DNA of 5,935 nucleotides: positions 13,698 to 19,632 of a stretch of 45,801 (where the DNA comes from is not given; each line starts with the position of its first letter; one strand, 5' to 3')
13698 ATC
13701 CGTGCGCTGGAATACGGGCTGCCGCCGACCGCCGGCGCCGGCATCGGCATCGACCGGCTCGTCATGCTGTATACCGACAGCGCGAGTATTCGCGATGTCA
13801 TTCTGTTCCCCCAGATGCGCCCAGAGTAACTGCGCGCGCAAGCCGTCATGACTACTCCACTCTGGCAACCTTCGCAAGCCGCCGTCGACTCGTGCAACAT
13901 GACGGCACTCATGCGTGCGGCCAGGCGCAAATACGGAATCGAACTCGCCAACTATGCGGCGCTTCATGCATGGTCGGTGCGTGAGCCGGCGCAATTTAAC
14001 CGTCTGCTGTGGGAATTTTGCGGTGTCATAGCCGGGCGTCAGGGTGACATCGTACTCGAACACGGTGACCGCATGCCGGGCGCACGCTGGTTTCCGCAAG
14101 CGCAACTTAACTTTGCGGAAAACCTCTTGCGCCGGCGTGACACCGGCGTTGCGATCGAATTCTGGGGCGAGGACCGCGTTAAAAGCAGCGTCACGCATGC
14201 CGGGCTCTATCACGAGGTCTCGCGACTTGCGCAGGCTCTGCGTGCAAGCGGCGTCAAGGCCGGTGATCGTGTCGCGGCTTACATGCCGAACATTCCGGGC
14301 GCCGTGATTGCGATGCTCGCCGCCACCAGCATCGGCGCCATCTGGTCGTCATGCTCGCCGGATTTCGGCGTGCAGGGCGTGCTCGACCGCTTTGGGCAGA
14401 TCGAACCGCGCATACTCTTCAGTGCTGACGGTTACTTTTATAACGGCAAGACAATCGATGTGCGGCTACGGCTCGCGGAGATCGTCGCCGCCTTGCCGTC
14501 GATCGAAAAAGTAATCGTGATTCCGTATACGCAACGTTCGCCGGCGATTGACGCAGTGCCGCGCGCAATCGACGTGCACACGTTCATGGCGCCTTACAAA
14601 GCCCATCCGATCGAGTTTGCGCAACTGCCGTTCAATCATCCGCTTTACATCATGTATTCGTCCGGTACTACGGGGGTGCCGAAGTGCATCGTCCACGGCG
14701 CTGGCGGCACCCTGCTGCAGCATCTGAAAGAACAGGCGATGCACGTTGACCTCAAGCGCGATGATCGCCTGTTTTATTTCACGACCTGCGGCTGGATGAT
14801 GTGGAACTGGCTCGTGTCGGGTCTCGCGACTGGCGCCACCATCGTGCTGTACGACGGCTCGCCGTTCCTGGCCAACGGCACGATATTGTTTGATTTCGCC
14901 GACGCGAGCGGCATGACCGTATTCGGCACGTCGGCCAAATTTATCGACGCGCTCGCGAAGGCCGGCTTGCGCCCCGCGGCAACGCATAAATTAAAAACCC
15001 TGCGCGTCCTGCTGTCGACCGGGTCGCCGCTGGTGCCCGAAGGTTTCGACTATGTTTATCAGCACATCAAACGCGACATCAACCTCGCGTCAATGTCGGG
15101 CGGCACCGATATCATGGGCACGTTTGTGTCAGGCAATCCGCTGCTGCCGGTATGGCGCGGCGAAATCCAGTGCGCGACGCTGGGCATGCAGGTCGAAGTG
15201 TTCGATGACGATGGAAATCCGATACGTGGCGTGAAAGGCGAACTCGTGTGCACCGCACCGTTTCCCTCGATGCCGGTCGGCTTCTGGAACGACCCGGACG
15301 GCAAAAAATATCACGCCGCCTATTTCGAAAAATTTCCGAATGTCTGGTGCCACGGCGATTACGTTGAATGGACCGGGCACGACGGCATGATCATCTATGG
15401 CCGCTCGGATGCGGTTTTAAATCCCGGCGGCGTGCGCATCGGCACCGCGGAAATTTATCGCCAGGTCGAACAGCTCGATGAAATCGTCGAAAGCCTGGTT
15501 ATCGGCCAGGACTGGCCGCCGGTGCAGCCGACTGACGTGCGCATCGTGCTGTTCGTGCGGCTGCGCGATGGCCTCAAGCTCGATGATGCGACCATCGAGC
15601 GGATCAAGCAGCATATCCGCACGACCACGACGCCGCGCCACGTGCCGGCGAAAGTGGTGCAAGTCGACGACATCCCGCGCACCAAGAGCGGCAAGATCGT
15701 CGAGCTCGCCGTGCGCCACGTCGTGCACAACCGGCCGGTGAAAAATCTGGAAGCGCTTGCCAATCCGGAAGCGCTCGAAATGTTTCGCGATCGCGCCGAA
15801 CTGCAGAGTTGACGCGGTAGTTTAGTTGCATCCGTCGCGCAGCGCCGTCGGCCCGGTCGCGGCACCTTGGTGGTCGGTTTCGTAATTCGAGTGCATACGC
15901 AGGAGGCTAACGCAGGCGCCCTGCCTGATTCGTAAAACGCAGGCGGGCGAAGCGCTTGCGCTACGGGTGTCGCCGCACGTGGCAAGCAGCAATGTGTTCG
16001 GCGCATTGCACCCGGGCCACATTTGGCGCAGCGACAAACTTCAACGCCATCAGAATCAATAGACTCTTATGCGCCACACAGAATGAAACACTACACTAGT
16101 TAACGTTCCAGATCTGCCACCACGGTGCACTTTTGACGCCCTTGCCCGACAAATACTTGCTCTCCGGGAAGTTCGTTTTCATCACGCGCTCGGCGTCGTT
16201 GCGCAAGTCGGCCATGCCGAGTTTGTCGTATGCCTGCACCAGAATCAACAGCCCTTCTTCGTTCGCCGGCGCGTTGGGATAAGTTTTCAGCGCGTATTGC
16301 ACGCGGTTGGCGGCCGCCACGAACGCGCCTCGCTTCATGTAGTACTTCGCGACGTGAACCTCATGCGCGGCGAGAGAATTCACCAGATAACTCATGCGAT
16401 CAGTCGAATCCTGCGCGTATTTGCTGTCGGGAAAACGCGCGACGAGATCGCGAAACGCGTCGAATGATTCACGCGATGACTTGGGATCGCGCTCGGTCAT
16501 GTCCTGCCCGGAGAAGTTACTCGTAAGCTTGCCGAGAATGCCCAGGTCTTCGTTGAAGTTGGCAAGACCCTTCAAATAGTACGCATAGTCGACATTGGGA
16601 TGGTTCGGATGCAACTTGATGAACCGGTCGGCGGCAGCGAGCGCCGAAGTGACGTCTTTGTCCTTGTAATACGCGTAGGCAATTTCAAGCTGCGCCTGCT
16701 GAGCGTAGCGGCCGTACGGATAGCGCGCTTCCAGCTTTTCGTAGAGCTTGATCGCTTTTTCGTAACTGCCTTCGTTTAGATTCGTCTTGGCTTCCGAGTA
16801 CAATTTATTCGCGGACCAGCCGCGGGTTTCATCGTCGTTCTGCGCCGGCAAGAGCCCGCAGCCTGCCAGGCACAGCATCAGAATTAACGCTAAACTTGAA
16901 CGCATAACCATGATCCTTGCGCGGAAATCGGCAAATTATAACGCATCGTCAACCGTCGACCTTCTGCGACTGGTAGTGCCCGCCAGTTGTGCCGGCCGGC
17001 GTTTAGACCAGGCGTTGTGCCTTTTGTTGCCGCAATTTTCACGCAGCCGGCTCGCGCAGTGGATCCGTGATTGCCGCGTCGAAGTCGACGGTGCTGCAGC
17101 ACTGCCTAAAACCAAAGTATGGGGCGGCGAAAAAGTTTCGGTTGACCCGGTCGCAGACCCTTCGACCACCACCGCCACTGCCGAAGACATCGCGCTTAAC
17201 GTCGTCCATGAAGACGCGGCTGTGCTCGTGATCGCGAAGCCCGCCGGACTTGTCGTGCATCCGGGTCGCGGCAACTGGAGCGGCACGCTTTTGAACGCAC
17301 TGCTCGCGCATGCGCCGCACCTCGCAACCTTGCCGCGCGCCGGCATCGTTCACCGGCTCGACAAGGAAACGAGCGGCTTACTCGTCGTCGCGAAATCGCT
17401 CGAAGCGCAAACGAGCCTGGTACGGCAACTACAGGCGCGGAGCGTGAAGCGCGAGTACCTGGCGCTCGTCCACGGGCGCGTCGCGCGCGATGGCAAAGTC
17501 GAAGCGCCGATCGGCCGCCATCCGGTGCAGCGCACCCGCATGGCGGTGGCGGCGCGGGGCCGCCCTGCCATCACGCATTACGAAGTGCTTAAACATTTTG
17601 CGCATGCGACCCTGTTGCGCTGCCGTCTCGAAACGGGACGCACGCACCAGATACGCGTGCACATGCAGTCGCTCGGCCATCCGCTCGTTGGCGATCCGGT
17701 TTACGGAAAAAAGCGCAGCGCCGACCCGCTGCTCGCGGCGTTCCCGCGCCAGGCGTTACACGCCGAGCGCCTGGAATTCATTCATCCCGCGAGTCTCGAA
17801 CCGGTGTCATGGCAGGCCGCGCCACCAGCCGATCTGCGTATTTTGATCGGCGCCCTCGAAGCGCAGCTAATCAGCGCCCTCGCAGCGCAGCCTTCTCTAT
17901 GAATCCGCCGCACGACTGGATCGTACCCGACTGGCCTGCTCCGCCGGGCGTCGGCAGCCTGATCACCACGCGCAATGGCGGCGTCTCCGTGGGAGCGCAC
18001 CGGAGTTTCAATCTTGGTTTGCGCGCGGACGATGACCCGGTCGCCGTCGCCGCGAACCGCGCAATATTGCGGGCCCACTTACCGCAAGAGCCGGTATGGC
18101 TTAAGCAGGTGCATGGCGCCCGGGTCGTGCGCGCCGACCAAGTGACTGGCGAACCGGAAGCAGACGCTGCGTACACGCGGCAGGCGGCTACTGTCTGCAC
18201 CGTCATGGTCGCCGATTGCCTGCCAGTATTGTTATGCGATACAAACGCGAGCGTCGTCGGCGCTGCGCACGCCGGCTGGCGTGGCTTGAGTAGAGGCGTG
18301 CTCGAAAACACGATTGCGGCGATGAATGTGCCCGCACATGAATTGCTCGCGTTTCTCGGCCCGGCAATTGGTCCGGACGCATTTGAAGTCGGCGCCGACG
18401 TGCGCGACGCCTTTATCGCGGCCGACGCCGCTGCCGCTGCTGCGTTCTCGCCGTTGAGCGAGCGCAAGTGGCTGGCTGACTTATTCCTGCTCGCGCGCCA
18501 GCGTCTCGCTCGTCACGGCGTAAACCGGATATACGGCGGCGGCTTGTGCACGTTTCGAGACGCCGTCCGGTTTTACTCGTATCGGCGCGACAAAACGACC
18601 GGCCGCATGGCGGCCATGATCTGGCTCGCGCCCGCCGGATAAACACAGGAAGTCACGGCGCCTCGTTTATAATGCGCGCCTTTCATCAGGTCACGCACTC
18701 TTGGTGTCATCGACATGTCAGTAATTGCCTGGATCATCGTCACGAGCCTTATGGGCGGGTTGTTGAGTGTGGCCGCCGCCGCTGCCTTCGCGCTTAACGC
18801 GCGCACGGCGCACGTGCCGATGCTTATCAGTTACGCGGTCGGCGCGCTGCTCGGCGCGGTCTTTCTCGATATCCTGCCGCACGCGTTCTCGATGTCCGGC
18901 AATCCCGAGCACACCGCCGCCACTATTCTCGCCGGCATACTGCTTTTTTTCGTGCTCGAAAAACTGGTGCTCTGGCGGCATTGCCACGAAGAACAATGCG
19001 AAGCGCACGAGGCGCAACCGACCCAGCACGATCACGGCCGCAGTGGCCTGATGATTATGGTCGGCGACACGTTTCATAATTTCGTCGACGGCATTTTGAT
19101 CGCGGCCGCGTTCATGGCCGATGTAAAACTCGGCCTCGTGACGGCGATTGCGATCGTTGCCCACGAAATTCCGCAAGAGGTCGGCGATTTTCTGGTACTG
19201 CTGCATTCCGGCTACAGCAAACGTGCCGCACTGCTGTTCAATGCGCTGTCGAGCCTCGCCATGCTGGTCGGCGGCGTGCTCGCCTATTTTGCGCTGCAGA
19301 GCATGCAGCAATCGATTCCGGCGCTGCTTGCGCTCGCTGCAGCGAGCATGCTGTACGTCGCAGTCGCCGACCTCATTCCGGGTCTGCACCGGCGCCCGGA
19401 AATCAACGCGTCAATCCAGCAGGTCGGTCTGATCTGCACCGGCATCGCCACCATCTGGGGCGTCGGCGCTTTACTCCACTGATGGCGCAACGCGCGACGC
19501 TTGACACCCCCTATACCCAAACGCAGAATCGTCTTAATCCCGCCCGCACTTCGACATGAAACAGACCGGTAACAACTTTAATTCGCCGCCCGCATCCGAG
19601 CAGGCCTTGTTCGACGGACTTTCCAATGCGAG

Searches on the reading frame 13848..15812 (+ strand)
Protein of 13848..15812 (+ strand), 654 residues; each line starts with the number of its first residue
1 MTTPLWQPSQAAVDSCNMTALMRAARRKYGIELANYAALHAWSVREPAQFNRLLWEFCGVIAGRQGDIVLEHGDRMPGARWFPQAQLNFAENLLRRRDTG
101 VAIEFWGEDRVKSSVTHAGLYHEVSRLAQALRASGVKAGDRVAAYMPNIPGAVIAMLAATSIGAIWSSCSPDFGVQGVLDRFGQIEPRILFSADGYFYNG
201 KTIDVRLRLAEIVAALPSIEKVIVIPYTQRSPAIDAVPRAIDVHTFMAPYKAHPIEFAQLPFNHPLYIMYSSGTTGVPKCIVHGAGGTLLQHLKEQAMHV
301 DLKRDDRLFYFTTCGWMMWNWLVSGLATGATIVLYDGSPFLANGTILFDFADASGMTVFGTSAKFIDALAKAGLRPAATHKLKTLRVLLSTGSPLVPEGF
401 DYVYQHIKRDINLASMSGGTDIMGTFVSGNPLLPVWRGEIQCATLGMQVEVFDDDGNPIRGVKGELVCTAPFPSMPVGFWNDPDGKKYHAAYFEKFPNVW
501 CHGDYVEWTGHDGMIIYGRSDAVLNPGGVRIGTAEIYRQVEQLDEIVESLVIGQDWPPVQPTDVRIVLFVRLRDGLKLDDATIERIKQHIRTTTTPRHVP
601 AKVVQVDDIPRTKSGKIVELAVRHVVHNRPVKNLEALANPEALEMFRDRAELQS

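Call 74: search_protein_families(library=pfam, proteins=[window:13848-15812:+], max_evalue=0.00001)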
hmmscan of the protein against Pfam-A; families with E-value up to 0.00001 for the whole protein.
window:13848-15812:+ (654 aa): 2 families
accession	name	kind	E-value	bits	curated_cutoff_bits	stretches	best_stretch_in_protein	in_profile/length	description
PF00501.34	AMP-binding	-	4.4e-46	157.8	29.9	1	112-471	19-377/384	AMP-binding enzyme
PF13193.12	AMP-binding_C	-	3.6e-07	31.4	24.5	1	546-616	12-76/76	AMP-binding enzyme C-terminal domain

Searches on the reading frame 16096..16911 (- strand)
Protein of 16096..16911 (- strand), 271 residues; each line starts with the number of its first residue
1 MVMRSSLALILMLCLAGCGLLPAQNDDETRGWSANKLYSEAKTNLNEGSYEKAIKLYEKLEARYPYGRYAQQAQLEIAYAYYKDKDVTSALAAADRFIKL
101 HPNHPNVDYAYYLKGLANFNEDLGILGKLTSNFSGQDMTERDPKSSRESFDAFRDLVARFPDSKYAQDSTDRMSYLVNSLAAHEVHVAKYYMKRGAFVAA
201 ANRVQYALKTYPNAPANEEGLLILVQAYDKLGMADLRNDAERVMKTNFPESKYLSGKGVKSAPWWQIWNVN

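Call 74: search_protein_families(library=pfam, proteins=[window:16096-16911:-], max_evalue=0.00001)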
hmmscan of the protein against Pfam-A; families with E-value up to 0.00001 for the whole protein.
window:16096-16911:- (271 aa): 6 families
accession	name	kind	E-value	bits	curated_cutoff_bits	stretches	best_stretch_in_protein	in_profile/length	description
PF13525.12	YfiO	-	7.3e-71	238.6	25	1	34-241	5-201/203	Outer membrane lipoprotein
PF13512.12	TPR_18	-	5.7e-45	153.5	21.9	1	32-173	8-145/145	Tetratricopeptide repeat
PF13174.12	TPR_6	-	2.1e-08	34.7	26.3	0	72-104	1-33/33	Tetratricopeptide repeat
PF13428.12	TPR_14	-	9.5e-08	32.4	23.5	0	73-110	3-40/44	Tetratricopeptide repeat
PF13432.12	TPR_16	-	3e-07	31.2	32.7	1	40-105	3-65/65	Tetratricopeptide repeat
PF09976.15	TPR_21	-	2.2e-06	28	25.5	0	24-95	29-100/193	Tetratricopeptide repeat-like domain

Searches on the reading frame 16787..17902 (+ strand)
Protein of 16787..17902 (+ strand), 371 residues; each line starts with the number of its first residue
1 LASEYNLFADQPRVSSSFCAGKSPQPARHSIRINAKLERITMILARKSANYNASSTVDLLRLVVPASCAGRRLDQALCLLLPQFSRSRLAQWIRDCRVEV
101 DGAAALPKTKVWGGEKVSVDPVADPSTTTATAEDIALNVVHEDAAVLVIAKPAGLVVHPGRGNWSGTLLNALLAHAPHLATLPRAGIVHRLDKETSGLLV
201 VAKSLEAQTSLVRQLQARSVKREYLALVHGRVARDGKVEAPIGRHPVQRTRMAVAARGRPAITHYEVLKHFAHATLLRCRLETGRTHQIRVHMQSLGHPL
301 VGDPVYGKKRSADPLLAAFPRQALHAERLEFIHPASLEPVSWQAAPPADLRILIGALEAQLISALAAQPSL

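Call 74: search_protein_families(library=pfam, proteins=[window:16787-17902:+], max_evalue=0.00001)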
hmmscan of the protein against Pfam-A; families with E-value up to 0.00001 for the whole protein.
window:16787-17902:+ (371 aa): 1 family
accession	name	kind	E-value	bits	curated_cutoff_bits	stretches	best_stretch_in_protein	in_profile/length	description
PF00849.27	PseudoU_synth_2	-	4.3e-35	121.6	26.8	1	146-295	2-152/152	RNA pseudouridylate synthase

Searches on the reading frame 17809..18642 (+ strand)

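Call 74: search_protein_families(library=pfam, proteins=[window:17809-18642:+], max_evalue=0.00001)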
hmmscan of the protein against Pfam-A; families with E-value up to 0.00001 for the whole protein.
window:17809-18642:+ (277 aa): 1 family
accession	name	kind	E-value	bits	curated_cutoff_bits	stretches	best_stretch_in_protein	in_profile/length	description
PF02578.20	Cu-oxidase_4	-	2.5e-74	250.1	22.9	1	53-272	1-238/238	Multi-copper polyphenol oxidoreductase laccase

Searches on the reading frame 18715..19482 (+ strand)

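Call 74: search_protein_families(library=pfam, proteins=[window:18715-19482:+], max_evalue=0.00001)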
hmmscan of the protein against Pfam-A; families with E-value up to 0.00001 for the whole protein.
window:18715-19482:+ (255 aa): 1 family
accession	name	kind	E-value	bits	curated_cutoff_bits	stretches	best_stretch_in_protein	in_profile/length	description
PF02535.28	Zip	-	3.4e-34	119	35.1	2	90-247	155-319/323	ZIP Zinc transporter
